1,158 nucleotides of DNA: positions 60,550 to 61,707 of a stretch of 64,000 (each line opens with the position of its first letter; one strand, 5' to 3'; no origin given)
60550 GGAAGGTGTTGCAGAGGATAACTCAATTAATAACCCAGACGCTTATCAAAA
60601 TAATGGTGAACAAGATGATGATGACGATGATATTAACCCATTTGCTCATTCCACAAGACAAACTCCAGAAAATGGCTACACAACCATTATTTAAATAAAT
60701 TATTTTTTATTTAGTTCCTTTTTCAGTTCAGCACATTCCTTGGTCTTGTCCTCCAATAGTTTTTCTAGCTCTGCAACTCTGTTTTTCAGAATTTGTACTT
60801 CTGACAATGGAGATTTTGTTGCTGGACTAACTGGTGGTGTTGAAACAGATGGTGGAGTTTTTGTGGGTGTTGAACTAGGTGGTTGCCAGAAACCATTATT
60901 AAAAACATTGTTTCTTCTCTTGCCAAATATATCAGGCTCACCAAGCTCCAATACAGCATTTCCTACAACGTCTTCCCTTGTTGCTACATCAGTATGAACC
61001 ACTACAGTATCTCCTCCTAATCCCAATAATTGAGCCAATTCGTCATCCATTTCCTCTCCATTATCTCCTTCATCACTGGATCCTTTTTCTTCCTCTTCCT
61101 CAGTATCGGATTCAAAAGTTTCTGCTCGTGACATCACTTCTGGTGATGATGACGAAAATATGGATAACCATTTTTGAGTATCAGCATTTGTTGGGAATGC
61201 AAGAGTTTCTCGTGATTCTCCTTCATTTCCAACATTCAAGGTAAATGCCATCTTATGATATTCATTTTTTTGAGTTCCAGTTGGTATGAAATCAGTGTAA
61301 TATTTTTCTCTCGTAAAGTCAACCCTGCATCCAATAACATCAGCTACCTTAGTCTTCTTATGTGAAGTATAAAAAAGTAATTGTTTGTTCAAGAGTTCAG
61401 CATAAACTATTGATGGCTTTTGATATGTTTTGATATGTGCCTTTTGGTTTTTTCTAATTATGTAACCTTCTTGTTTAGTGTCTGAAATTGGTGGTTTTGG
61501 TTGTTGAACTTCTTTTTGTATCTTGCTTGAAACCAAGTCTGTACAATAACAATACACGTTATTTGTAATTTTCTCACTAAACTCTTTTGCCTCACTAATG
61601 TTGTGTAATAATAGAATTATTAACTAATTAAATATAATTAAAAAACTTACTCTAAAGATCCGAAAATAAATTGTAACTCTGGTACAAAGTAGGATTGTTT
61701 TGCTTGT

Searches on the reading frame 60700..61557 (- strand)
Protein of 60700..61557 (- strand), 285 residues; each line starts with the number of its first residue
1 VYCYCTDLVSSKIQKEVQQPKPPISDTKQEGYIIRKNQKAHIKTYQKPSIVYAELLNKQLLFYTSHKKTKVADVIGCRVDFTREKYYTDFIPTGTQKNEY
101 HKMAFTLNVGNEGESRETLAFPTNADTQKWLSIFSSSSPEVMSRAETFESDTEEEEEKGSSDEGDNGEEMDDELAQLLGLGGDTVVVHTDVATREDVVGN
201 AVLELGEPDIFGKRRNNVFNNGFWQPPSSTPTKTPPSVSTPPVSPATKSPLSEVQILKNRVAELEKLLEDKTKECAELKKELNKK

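Call 41: search_protein_families(library=pfam, proteins=[window:60700-61557:-], max_evalue=0.001)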
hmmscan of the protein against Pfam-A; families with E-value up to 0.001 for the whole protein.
window:60700-61557:- (285 aa): 1 family
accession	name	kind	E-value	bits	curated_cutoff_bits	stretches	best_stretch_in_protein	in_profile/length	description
PF00169.35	PH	-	0.00014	22.8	25.1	1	28-137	2-103/105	PH domain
